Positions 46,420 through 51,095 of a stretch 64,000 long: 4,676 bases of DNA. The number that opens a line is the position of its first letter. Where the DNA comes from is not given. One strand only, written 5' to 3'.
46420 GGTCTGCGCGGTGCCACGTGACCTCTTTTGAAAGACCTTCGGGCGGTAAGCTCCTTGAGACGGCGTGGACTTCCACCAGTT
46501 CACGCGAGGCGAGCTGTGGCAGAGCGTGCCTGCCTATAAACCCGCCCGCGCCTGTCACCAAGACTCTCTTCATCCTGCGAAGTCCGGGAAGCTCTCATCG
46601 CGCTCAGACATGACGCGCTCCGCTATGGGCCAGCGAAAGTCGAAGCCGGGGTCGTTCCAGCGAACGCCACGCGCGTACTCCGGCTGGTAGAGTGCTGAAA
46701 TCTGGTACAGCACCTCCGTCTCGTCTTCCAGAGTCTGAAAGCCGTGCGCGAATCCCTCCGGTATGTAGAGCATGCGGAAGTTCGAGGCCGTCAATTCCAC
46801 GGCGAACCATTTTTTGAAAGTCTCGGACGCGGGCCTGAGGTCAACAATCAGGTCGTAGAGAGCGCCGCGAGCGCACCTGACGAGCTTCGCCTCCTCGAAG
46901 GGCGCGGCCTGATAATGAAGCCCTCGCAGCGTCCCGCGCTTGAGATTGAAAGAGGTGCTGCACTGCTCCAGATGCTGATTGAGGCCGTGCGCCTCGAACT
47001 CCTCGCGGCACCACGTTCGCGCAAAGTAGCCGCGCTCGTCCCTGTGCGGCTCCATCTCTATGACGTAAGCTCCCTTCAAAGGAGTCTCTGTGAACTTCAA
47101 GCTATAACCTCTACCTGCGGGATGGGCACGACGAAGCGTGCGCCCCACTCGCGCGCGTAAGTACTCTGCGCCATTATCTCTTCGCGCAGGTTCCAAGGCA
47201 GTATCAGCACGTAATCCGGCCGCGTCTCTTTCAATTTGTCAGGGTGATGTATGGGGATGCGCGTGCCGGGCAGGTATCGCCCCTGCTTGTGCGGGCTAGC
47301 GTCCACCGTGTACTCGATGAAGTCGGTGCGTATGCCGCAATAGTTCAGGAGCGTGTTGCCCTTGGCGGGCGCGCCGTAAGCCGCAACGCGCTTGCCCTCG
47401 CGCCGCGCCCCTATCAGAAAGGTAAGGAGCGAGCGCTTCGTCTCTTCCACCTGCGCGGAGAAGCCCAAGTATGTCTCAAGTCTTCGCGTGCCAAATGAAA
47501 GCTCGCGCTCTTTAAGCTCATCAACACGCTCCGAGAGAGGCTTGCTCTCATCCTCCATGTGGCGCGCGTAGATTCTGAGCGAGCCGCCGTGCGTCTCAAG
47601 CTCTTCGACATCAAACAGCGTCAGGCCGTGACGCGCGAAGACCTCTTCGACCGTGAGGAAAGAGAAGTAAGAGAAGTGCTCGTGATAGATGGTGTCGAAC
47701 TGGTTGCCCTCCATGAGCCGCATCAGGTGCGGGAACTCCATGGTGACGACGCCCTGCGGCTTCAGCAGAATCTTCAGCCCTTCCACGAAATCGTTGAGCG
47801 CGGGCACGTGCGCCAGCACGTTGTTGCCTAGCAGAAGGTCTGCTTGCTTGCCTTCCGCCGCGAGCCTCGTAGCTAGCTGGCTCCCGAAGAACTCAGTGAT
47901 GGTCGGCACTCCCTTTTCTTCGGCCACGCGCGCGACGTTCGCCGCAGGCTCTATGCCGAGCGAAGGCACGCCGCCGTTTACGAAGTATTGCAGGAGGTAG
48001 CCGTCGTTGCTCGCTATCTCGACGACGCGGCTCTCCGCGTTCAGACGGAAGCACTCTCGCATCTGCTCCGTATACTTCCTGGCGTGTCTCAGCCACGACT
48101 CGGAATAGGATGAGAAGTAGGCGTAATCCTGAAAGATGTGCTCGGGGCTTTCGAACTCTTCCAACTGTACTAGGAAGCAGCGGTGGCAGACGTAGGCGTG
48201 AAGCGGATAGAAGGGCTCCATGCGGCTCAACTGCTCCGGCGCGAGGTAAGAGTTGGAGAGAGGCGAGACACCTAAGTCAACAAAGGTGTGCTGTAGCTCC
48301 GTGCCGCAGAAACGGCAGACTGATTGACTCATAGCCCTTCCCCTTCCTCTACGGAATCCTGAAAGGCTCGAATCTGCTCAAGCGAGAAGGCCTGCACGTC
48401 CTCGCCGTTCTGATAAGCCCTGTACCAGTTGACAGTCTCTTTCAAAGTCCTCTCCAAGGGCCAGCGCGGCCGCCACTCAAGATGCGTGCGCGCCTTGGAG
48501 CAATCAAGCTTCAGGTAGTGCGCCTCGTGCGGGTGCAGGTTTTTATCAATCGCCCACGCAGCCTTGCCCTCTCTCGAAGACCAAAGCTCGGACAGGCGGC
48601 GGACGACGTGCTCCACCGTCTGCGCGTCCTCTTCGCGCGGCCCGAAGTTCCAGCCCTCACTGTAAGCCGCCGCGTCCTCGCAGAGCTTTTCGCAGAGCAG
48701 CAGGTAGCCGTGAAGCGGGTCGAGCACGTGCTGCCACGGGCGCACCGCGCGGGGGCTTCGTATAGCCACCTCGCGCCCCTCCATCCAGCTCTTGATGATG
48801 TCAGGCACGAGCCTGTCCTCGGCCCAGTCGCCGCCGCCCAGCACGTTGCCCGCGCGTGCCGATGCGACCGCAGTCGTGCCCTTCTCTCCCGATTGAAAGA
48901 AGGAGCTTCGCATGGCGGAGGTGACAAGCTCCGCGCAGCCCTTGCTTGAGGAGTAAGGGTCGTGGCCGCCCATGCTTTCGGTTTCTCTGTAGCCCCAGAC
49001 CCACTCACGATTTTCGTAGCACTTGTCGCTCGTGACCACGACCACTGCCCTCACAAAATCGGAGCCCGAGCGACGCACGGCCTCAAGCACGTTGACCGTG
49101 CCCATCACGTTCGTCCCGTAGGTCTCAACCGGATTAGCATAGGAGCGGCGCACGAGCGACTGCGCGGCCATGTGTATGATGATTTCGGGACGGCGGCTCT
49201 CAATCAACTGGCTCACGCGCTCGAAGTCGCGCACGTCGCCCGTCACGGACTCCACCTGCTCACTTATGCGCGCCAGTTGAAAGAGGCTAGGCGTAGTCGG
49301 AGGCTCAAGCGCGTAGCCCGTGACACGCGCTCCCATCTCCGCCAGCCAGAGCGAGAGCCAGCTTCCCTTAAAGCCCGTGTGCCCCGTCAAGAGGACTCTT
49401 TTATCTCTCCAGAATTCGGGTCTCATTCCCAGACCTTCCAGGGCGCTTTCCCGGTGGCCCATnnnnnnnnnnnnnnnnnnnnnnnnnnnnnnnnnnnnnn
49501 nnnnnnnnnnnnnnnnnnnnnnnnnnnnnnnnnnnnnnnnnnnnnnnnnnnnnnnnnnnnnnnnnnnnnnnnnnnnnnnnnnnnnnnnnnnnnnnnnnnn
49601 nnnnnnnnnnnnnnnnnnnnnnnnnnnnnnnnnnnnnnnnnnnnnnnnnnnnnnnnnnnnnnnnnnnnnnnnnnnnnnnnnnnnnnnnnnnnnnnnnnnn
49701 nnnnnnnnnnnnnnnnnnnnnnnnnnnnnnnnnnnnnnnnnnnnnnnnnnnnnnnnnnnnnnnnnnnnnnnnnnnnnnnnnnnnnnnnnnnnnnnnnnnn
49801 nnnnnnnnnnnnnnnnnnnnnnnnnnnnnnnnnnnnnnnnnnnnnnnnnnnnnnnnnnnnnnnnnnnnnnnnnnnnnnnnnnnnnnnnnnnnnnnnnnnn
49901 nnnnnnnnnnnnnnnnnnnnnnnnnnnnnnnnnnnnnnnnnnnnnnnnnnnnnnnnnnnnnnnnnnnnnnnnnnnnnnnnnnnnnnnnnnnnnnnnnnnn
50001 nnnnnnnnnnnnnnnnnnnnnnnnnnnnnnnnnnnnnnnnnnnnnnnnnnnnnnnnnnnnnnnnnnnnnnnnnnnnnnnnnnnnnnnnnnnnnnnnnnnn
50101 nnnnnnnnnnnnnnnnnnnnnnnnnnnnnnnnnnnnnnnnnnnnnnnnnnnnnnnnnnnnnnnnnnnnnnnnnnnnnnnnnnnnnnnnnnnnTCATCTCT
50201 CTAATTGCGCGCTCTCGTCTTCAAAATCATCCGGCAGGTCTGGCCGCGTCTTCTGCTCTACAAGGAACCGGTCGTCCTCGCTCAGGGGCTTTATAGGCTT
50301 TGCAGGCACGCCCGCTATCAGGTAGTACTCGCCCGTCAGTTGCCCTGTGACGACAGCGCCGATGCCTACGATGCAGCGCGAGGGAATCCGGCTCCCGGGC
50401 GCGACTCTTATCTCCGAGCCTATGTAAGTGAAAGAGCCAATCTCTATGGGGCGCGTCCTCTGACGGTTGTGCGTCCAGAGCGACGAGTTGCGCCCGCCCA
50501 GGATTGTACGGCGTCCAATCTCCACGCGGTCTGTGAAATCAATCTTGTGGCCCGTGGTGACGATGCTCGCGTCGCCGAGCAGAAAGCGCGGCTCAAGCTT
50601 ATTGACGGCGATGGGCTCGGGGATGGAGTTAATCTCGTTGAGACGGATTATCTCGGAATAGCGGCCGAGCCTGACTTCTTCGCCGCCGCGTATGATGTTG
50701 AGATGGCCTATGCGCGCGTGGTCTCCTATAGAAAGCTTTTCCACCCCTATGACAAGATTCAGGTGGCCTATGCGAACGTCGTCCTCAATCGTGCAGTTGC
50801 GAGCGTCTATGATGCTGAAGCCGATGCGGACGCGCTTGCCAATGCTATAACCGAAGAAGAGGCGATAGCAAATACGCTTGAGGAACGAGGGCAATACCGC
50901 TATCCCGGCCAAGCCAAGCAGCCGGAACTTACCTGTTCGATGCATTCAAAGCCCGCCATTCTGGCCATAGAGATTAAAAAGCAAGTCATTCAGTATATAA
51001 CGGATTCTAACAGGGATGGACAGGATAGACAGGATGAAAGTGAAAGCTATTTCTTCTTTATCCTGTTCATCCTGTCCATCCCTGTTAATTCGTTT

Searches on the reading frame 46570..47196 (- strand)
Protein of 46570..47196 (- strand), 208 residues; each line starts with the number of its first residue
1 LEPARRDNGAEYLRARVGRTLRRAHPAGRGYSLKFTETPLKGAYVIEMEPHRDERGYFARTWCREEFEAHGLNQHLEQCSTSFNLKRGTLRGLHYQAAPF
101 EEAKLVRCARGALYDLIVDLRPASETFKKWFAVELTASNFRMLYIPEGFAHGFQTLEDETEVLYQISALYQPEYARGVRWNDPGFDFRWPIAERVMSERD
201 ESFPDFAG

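Call 8: search_protein_families(library=pfam, proteins=[window:46570-47196:-], max_evalue=0.00001)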
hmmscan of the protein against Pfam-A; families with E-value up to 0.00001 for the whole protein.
window:46570-47196:- (208 aa): 1 family
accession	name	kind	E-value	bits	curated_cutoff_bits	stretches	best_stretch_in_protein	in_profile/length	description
PF00908.23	dTDP_sugar_isom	-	3e-65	219.5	27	1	37-206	1-166/168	dTDP-4-dehydrorhamnose 3,5-epimerase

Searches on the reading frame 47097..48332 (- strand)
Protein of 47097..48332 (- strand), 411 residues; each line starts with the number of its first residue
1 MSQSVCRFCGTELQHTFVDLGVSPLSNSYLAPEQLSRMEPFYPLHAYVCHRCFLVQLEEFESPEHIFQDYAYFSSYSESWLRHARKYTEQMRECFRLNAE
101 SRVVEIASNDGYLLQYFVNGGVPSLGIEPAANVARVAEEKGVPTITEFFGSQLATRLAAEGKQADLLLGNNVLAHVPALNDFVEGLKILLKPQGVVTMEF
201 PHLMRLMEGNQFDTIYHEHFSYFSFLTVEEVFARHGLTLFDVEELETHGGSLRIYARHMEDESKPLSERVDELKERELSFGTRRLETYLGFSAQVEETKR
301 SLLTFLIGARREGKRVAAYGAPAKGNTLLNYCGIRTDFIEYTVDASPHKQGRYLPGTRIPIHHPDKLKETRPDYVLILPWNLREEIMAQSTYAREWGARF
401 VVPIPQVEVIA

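Call 8: search_protein_families(library=pfam, proteins=[window:47097-48332:-], max_evalue=0.00001)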
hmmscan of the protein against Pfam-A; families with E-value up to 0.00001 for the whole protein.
window:47097-48332:- (411 aa): 4 families
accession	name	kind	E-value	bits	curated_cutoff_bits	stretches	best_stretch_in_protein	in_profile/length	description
PF08484.17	Methyltransf_14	-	2.7e-67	226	23.5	1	247-405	2-160/160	C-methyltransferase C-terminal domain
PF08421.16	Methyltransf_13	-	1.5e-26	92.7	31.3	1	6-67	1-62/62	Putative zinc binding domain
PF13489.12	Methyltransf_23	-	9.5e-12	45.4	27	1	85-239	7-161/164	Methyltransferase domain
PF08242.18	Methyltransf_12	-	6.6e-06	27.2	30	0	104-196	1-98/98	Methyltransferase domain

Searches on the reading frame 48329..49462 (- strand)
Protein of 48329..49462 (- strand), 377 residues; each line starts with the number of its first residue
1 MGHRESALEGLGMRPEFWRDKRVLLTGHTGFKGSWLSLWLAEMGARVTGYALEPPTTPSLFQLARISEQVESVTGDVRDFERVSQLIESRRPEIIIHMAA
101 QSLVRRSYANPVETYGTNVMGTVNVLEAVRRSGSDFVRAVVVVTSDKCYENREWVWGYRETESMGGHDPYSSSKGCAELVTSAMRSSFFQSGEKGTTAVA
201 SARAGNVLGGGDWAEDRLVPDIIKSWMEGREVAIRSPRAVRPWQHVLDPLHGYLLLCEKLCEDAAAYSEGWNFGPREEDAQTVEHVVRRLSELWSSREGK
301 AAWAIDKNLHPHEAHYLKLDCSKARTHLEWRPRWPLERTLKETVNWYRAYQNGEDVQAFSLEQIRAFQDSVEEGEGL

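Call 8: search_protein_families(library=pfam, proteins=[window:48329-49462:-], max_evalue=0.00001)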
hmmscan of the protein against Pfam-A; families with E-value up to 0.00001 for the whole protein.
window:48329-49462:- (377 aa): 5 families
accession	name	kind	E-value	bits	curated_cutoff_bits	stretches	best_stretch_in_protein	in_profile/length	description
PF16363.11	GDP_Man_Dehyd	-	5.6e-39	134.9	27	1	24-343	1-332/332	GDP-mannose 4,6 dehydratase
PF01370.27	Epimerase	-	5.3e-29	101.8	20.9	1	23-259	1-227/240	NAD dependent epimerase/dehydratase family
PF02719.21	Polysacc_synt_2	-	1e-14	54.9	20.2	1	64-241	50-201/293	Polysaccharide biosynthesis protein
PF01073.25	3Beta_HSD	-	5.8e-08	32.5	22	1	25-198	2-175/280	3-beta hydroxysteroid dehydrogenase/isomerase family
PF04321.23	RmlD_sub_bind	-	4.4e-07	29.7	27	1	22-178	2-133/287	RmlD substrate binding domain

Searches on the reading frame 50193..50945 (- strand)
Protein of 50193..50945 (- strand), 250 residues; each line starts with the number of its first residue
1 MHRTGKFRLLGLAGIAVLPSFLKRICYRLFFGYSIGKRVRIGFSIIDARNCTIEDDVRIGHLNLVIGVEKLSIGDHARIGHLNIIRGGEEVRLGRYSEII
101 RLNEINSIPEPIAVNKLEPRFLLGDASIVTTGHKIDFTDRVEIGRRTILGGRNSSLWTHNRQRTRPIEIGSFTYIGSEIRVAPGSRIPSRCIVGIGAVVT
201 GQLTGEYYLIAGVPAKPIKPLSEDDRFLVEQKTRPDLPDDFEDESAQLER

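Call 8: search_protein_families(library=pfam, proteins=[window:50193-50945:-], max_evalue=0.00001)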
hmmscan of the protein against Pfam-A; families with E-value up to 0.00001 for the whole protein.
window:50193-50945:- (250 aa): 0 families

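Call 67: search_protein_families(library=ncbifam, proteins=[window:50193-50945:-], max_evalue=0.00001)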
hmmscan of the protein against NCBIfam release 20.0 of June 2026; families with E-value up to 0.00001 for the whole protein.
window:50193-50945:- (250 aa): 7 families
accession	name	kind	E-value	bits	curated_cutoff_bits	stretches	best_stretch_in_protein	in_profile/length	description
NF007797.0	PRK10502.1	subfamily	6.8e-10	38.9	192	1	123-220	75-178/183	WcaF family extracellular polysaccharide biosynthesis acetyltransferase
NF007240.0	PRK09677.1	equivalog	9e-10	38.3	243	1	164-221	128-184/192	putative lipopolysaccharide biosynthesis O-acetyl transferase WbbJ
NF007076.0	PRK09527.1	equivalog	5.3e-08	32.5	347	1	164-226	129-190/203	galactoside O-acetyltransferase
TIGR03308.1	phn_thr-fam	hypoth_equivalog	5.9e-08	32.8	201.65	1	160-220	102-161/204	phosphonate metabolim protein, transferase hexapeptide repeat family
TIGR03570.1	NeuD_NnaD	subfamily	9.5e-08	31.9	160.8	1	167-216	154-202/202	NeuD/PglB/VioB family sugar acetyltransferase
NF058585.1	HptprglPActTf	PfamEq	2.7e-07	30.3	300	0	135-223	72-162/172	heptaprenylglyceryl phosphate O-acetyltransferase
TIGR03532.1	DapD_Ac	equivalog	5.1e-06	26.3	231.75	0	160-225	154-218/231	2,3,4,5-tetrahydropyridine-2,6-dicarboxylate N-acetyltransferase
